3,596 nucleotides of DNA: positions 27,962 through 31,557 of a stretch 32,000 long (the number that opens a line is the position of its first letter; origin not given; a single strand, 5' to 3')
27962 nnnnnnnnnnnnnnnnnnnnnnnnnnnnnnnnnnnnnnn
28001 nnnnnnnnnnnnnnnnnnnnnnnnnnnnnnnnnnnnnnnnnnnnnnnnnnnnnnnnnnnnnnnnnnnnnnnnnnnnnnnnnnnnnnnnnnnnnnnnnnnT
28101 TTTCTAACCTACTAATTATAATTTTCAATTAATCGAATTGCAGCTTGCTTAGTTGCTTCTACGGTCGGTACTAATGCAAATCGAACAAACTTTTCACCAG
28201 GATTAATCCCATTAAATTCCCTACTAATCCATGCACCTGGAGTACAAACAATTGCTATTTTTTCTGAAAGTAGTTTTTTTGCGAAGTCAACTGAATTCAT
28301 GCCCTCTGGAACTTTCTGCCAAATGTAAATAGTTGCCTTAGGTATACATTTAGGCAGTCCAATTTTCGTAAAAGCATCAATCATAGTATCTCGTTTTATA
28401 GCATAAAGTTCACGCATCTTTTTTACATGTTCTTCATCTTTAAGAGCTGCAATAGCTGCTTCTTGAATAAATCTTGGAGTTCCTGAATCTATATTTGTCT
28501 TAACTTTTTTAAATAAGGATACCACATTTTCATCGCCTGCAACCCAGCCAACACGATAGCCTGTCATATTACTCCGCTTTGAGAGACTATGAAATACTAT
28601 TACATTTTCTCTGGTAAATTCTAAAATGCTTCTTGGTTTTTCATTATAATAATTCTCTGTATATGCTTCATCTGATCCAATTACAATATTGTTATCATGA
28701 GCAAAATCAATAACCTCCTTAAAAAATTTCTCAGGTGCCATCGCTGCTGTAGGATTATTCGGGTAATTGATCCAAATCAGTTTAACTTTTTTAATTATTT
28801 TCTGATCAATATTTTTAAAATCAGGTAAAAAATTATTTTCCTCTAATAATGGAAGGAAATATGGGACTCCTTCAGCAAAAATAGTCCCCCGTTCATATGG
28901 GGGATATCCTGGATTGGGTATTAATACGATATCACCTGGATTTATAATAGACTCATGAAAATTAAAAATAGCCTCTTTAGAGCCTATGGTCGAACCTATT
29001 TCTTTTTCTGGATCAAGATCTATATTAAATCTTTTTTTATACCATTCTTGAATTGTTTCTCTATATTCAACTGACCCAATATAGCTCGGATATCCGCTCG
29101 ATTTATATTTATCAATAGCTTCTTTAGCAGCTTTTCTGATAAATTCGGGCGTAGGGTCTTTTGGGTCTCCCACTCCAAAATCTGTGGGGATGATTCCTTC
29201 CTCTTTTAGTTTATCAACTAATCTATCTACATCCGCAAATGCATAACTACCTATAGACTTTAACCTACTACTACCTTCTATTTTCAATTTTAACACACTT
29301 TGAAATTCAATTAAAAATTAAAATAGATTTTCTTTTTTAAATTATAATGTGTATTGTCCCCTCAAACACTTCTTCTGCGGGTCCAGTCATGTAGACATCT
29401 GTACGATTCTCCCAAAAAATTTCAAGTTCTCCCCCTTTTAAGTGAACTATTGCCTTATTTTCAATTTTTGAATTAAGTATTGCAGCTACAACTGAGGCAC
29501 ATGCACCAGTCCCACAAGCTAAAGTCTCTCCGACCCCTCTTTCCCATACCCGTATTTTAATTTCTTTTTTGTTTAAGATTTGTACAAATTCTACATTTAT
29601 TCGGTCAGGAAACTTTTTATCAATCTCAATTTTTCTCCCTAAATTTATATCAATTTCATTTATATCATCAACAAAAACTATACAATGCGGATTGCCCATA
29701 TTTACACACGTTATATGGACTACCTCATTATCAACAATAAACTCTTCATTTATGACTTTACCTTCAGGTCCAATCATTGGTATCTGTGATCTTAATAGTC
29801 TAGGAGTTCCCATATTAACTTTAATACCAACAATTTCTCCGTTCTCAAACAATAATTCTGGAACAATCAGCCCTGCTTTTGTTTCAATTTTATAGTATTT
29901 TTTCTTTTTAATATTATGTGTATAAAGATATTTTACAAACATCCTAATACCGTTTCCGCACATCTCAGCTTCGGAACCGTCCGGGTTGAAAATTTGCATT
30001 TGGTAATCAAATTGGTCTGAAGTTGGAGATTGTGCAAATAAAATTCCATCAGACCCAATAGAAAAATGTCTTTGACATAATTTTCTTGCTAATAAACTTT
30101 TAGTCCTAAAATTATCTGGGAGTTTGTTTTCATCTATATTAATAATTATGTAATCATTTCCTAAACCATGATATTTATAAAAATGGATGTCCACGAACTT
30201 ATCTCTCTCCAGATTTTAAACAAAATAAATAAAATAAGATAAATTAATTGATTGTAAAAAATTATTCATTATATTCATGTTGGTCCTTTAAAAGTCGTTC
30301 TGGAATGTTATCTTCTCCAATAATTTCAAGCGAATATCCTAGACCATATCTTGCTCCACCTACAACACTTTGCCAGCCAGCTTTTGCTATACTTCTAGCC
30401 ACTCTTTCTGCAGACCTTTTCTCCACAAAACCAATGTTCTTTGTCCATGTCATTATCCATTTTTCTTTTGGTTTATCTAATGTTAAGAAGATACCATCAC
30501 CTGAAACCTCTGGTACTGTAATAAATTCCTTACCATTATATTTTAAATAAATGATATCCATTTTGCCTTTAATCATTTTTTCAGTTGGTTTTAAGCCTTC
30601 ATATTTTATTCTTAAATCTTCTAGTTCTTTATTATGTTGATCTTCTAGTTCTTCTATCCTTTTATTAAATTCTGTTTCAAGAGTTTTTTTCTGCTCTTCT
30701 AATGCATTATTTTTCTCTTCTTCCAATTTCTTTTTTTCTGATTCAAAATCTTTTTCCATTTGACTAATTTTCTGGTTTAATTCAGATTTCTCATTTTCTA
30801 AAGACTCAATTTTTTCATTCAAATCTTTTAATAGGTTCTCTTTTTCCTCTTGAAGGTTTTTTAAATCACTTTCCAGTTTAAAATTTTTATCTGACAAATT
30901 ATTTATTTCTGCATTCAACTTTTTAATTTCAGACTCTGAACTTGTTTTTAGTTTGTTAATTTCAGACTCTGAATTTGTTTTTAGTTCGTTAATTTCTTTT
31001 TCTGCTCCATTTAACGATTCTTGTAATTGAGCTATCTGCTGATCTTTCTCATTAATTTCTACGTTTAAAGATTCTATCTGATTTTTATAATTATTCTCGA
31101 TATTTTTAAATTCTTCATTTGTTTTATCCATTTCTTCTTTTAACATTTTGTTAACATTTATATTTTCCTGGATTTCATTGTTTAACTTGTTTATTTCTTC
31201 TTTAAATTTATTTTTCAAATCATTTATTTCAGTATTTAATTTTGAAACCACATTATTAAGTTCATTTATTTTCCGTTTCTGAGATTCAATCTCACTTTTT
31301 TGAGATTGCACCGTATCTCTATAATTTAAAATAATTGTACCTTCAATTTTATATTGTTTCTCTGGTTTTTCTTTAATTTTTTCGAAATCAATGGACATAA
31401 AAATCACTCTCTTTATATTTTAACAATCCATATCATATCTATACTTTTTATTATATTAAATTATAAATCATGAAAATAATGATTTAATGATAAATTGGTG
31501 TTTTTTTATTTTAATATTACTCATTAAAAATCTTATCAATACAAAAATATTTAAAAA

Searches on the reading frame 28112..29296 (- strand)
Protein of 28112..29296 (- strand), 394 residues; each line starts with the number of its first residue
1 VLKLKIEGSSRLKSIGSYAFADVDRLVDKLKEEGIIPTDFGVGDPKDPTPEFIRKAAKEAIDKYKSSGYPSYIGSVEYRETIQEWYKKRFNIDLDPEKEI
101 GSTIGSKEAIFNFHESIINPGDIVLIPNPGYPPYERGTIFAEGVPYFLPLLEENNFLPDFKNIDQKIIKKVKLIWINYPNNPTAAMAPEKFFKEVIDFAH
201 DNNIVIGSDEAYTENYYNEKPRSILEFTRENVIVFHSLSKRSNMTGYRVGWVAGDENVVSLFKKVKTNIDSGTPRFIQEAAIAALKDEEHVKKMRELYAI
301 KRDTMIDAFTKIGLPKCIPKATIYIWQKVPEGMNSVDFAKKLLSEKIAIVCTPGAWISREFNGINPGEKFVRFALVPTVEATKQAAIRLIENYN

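Call 4: search_protein_families(library=pfam, proteins=[window:28112-29296:-], max_evalue=0.01)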
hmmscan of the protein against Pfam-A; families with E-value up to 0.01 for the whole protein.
window:28112-29296:- (394 aa): 1 family
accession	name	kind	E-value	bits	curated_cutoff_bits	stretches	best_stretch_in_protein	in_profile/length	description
PF00155.27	Aminotran_1_2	-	4.4e-60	204.2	19.7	1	38-355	4-334/361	Aminotransferase class I and II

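Call 91: search_protein_families(library=ncbifam, proteins=[window:28112-29296:-], max_evalue=0.00001)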
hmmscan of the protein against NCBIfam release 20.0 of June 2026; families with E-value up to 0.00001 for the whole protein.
window:28112-29296:- (394 aa): 65 families (the best 25 are shown)
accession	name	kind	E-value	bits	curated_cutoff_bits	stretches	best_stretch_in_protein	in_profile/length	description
NF006756.0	PRK09276.1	subfamily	1.1e-130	436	507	1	7-390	3-383/387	LL-diaminopimelate aminotransferase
TIGR03540.1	DapC_direct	equivalog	1.1e-127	426.2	593.25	1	9-389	3-380/383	LL-diaminopimelate aminotransferase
TIGR03537.1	DapC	equivalog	2.2e-110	368.9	453.6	1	39-388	4-345/350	succinyldiaminopimelate transaminase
NF004611.0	PRK05942.1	equivalog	4.2e-91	305.9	628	1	6-389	6-386/394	aspartate aminotransferase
NF005815.0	PRK07681.1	equivalog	4.1e-89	299.4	545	1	7-389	4-382/399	LL-diaminopimelate aminotransferase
TIGR03538.1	DapC_gpp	equivalog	6.3e-89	298.6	474.6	1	11-389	4-391/395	succinyldiaminopimelate transaminase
NF005977.0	PRK08068.1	subfamily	5.4e-86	289.2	494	1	5-389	2-383/391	transaminase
NF005613.0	PRK07366.1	equivalog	4.2e-82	276.2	486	1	9-389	4-384/391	LL-diaminopimelate aminotransferase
NF006604.0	PRK09148.1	equivalog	6.6e-79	265.8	648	1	10-389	6-384/406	LL-diaminopimelate aminotransferase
NF004937.0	PRK06290.1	equivalog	2.2e-78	263.8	585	1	35-336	44-348/410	LL-diaminopimelate aminotransferase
NF006387.0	PRK08636.1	equivalog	1.5e-71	241.6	675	1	11-387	9-392/403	LL-diaminopimelate aminotransferase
NF006033.0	PRK08175.1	equivalog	2.5e-69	234.2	647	1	10-390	11-390/407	alanine transaminase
NF041364.1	GntC_guanitoxin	equivalog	5.2e-67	226.2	415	1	40-389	3-353/356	guanitoxin biosynthesis PLP-dependent (S)-gamma-hydroxy-L-arginine cyclodehydratase GntC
NF004494.0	PRK05839.1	equivalog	4e-63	213.4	485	1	17-388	5-367/376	succinyldiaminopimelate transaminase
NF041091.1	asp_aminotase_Arch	equivalog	8.7e-60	202.5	550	1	12-355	4-345/376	aspartate aminotransferase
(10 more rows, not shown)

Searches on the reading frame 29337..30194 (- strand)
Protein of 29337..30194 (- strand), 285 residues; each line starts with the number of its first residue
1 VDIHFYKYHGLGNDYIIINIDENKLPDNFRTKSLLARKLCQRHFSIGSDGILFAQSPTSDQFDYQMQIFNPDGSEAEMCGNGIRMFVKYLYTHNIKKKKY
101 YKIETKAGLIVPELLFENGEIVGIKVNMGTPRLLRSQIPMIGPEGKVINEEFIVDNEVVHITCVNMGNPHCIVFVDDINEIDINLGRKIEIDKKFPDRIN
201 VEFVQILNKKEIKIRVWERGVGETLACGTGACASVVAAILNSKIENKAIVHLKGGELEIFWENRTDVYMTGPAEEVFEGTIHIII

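Call 4: search_protein_families(library=pfam, proteins=[window:29337-30194:-], max_evalue=0.01)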
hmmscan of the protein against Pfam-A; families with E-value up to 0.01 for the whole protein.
window:29337-30194:- (285 aa): 2 families
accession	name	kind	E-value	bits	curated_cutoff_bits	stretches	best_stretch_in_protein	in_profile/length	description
PF01678.24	DAP_epimerase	-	2e-70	234.9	34.7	2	163-274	2-119/121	Diaminopimelate epimerase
PF02567.21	PhzC-PhzF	-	0.008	16.1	27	1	53-244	42-232/281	Phenazine biosynthesis-like protein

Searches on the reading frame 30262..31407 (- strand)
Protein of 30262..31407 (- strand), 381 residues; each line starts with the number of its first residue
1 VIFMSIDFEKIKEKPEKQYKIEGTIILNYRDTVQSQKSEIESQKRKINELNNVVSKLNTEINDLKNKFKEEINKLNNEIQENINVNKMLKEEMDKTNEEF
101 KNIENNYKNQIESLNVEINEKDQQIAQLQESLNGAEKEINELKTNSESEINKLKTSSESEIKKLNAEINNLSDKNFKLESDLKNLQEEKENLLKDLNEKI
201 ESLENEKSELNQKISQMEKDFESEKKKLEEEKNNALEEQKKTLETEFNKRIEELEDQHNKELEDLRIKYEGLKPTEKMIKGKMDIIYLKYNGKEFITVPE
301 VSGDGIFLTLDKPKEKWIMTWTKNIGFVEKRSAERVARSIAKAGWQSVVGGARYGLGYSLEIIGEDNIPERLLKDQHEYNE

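Call 4: search_protein_families(library=pfam, proteins=[window:30262-31407:-], max_evalue=0.01)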
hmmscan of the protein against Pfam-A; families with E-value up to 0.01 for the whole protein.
window:30262-31407:- (381 aa): 17 families
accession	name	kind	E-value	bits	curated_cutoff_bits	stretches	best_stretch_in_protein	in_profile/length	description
PF00038.26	Filament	-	2.2e-06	28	40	1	80-279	25-226/313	Intermediate filament protein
PF04513.17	Baculo_PEP_C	-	5.8e-05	23.6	38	0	31-115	23-109/140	Baculovirus polyhedron envelope protein, PEP, C terminus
PF10473.14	CENP-F_leu_zip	-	0.00027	21.5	34.5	1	121-241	15-136/140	Leucine-rich repeats of kinetochore protein Cenp-F/LEK1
PF14362.11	DUF4407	-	0.0003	20.6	31.3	1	88-226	112-237/297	Domain of unknown function (DUF4407)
PF07926.17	TPR_MLP1_2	-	0.00038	20.9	36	0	106-218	5-116/129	TPR/MLP1/MLP2-like protein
PF06785.16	UPF0242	-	0.00063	20.3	33.5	1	6-64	132-190/194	Uncharacterised protein family (UPF0242) N-terminus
PF07798.16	CCDC90-like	-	0.00089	19.6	33.5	1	37-120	63-148/175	Coiled-coil domain-containing protein 90-like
PF01442.23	Apolipoprotein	-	0.0011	19.1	90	1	31-203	7-178/190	Apolipoprotein A1/A4/E domain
PF15821.10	DUF4709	-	0.0018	19.1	27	1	200-269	29-98/110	Domain of unknown function (DUF4709)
PF08702.15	Fib_alpha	-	0.0023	18.5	29.9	0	51-155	27-134/143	Fibrinogen alpha/beta chain family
PF25764.1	KIF21A_4th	-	0.0024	18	33.1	0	179-260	49-135/183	KIF21A-like domain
PF16888.10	YwqH-like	-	0.0031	18.2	33.7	1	105-219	6-116/123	YwqH-like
PF15665.10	FAM184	-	0.0038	17.4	32.7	0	136-270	13-153/211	Family with sequence similarity 184, A and B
PF04102.17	SlyX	-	0.0048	17.9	30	0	42-77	14-49/67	SlyX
PF07889.17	DUF1664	-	0.0063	17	34.6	0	47-111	43-110/124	Protein of unknown function (DUF1664)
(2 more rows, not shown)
